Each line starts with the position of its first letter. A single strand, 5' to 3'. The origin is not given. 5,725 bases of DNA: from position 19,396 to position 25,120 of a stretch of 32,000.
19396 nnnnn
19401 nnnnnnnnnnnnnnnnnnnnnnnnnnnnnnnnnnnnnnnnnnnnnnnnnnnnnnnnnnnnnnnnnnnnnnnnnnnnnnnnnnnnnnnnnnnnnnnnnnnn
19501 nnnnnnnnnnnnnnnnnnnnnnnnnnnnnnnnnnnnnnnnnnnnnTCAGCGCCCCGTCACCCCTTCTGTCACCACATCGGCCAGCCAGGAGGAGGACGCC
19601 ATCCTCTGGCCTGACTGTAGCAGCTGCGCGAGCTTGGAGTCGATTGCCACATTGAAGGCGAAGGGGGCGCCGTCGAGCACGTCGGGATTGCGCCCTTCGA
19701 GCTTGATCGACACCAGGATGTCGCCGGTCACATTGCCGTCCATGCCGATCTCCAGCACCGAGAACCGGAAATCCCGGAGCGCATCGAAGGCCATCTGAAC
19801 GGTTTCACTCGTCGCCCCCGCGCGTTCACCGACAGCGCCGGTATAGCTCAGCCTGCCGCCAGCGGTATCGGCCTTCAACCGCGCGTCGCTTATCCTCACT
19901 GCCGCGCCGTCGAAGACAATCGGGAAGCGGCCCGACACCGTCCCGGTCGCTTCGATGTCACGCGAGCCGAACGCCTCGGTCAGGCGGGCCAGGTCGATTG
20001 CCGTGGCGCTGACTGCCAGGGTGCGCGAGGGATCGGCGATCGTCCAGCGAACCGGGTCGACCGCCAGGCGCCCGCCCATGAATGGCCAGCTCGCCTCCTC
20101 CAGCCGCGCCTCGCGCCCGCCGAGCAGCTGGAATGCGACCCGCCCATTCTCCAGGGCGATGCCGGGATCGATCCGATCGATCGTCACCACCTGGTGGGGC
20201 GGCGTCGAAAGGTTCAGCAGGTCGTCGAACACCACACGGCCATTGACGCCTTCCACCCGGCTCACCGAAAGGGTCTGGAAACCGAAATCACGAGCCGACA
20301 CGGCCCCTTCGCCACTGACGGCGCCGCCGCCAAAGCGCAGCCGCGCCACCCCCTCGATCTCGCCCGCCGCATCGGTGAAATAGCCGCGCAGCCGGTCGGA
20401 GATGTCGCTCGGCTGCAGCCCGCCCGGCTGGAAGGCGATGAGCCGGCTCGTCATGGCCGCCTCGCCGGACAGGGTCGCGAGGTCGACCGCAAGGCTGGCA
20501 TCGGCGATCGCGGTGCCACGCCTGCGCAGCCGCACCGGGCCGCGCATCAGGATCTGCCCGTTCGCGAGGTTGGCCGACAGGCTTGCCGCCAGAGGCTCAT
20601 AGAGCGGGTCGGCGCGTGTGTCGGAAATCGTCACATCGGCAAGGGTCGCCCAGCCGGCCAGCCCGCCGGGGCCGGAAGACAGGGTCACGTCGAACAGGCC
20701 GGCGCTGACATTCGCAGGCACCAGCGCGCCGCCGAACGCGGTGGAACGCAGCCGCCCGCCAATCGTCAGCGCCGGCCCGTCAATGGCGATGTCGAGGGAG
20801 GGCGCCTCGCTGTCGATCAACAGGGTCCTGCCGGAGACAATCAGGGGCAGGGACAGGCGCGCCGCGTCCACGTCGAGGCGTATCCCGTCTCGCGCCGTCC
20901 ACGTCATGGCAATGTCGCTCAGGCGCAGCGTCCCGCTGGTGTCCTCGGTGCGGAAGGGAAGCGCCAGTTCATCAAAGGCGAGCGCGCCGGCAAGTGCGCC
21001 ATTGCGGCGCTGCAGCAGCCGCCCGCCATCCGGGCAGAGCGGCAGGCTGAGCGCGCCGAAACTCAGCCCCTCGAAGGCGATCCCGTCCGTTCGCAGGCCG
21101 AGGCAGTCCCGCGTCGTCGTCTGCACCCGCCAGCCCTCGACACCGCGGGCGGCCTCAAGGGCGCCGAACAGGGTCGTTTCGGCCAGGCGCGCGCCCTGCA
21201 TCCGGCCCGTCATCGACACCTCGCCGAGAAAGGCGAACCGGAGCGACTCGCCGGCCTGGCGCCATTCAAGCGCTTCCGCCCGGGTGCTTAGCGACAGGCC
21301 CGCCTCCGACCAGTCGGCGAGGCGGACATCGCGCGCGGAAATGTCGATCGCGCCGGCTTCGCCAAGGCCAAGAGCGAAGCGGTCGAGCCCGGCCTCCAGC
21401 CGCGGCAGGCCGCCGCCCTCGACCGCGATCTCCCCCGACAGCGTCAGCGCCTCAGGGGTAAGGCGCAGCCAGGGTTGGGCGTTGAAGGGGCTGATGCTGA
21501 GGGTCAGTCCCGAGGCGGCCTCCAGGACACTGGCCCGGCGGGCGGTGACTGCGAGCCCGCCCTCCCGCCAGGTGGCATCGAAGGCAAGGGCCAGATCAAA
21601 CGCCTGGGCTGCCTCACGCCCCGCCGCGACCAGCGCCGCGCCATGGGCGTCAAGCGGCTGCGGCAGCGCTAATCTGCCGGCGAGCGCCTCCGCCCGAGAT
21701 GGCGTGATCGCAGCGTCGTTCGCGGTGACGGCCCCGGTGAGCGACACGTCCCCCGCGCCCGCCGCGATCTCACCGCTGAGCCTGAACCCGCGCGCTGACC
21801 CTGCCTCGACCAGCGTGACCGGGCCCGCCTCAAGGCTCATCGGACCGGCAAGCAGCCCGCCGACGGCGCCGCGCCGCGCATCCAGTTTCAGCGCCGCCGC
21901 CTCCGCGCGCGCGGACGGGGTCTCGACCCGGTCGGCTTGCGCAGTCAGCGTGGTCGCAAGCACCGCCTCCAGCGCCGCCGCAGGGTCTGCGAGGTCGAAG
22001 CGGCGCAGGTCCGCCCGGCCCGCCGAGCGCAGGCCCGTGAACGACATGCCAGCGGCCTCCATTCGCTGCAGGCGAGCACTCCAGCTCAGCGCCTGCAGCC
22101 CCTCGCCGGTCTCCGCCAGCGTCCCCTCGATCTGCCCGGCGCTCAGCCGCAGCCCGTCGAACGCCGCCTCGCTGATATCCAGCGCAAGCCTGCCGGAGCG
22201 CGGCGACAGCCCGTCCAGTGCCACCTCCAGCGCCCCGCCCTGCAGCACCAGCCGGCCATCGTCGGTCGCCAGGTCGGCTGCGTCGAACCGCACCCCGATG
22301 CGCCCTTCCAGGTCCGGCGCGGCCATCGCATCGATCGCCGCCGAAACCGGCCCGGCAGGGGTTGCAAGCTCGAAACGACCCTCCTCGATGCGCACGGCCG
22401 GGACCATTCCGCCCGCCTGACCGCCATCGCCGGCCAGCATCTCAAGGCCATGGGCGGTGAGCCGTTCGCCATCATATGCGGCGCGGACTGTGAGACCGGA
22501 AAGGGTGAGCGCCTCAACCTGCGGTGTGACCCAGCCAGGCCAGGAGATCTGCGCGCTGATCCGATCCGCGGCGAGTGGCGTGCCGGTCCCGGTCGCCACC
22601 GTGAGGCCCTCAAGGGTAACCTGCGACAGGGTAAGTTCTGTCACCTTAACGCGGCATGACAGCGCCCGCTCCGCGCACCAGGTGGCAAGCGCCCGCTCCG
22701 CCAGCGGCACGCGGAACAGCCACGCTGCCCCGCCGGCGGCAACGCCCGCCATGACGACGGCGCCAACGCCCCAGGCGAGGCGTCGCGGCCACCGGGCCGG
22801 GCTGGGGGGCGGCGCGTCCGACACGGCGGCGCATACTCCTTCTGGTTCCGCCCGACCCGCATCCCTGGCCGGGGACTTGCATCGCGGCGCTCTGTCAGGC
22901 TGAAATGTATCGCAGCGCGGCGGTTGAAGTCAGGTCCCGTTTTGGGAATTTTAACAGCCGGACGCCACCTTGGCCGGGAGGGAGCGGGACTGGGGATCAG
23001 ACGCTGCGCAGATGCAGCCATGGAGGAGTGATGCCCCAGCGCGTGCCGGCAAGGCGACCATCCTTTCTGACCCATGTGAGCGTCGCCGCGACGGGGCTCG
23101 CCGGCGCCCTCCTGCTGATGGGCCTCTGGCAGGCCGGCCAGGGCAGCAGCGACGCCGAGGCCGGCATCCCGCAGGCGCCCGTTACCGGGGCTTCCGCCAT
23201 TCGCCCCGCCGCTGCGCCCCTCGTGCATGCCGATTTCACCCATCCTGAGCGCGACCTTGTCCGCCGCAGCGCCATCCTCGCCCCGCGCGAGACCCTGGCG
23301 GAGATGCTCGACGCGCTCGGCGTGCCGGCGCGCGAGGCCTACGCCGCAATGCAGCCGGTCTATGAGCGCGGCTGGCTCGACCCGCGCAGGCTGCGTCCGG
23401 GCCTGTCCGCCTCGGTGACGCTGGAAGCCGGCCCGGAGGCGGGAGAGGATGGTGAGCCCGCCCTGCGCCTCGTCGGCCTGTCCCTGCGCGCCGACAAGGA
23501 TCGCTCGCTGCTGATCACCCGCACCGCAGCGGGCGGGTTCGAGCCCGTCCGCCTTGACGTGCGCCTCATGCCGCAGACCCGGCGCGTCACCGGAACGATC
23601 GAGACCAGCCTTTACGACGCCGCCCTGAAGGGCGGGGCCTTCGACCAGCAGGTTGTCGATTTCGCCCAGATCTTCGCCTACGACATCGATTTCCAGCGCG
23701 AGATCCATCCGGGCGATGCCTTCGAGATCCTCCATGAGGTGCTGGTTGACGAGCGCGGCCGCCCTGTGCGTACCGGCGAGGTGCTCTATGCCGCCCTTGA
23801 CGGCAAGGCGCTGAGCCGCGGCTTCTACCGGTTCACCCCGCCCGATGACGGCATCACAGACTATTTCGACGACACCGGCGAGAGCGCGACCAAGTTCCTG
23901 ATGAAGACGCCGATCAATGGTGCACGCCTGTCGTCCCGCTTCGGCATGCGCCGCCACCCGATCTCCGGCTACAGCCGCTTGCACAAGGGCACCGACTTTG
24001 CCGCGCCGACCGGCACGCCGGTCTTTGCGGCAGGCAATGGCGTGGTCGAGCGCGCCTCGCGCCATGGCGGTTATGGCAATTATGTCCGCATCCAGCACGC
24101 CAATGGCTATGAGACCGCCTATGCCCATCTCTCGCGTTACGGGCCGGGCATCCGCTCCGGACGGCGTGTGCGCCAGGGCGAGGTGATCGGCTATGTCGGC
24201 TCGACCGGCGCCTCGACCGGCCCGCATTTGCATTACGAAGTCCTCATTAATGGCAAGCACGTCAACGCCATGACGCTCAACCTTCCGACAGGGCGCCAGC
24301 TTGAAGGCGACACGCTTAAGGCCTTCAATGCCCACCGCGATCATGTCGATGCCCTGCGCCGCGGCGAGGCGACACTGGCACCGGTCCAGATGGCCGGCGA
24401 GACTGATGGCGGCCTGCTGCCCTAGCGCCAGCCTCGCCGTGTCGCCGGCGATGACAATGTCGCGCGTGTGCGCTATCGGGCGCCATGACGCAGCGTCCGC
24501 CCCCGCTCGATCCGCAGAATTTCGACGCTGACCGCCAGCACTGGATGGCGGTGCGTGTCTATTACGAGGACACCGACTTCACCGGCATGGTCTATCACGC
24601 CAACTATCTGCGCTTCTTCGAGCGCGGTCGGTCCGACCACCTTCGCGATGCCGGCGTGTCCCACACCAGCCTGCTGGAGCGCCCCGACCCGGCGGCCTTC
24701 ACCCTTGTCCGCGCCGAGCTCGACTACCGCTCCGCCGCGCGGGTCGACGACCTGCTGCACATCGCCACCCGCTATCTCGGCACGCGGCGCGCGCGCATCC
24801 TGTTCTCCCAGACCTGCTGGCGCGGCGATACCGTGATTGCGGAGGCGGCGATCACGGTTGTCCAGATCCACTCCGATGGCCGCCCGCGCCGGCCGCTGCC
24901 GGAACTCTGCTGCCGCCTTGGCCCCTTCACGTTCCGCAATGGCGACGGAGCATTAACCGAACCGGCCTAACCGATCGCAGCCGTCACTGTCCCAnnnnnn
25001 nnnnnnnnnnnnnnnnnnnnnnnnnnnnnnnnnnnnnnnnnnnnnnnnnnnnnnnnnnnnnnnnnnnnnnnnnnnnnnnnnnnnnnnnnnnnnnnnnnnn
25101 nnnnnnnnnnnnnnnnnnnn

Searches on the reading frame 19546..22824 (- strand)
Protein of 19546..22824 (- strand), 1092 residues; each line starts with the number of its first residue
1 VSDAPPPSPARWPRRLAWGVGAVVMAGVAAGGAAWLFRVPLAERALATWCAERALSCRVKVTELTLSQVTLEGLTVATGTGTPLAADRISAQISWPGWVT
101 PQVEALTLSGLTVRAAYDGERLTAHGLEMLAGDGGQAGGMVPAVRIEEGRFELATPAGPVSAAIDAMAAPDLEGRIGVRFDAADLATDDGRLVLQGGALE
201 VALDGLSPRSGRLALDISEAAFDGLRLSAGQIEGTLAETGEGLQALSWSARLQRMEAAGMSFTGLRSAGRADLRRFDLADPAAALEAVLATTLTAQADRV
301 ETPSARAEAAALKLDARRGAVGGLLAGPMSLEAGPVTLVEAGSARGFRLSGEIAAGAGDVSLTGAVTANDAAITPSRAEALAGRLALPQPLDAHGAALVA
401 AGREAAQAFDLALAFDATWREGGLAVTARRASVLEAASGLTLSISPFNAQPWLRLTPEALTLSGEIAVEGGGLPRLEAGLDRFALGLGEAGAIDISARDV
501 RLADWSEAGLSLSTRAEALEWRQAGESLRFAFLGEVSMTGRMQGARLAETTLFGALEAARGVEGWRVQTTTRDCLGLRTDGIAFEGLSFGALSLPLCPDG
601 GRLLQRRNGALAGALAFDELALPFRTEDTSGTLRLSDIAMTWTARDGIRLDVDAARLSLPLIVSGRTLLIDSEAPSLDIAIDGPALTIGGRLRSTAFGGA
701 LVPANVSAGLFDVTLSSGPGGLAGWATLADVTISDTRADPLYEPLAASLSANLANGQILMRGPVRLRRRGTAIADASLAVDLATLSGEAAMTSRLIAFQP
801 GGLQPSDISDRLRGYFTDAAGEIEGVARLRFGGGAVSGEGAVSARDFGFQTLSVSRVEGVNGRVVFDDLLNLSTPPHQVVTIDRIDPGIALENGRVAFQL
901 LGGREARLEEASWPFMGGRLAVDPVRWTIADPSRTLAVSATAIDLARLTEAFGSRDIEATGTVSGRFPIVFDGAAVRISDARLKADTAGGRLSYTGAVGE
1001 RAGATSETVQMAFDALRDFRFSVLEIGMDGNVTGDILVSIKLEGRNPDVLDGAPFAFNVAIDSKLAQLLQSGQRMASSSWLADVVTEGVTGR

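Call 7: search_protein_families(library=pfam, proteins=[window:19546-22824:-], max_evalue=0.001)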
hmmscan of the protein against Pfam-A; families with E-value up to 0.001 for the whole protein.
window:19546-22824:- (1092 aa): 1 family
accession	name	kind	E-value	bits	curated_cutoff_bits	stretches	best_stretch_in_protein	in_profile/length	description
PF11739.14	YdbH-like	-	3.7e-74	251.5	26.3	1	29-1073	4-879/893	Intermembrane phospholipid transport protein YdbH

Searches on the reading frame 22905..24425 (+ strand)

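Call 55: search_protein_families(library=pfam, proteins=[window:22905-24425:+], max_evalue=0.00001)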
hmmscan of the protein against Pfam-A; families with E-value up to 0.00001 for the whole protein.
window:22905-24425:+ (506 aa): 1 family
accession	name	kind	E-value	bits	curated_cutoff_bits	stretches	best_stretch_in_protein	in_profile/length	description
PF01551.29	Peptidase_M23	-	1.2e-34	118.8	28.7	1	359-454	2-95/96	Peptidase family M23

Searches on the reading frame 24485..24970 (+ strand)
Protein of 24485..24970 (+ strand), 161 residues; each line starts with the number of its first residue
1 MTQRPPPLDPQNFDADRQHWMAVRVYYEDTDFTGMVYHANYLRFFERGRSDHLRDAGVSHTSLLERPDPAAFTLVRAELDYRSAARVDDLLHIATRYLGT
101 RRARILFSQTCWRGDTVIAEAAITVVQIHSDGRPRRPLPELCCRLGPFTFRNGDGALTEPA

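Call 55: search_protein_families(library=pfam, proteins=[window:24485-24970:+], max_evalue=0.00001)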
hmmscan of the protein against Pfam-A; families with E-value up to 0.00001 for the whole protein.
window:24485-24970:+ (161 aa): 2 families
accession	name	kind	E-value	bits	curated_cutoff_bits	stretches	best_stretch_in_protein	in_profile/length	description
PF13279.12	4HBT_2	-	1.2e-09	39.1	25.5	1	28-140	4-116/122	Thioesterase-like superfamily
PF03061.28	4HBT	-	3.4e-09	37.3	20.6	1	34-117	2-76/79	Thioesterase superfamily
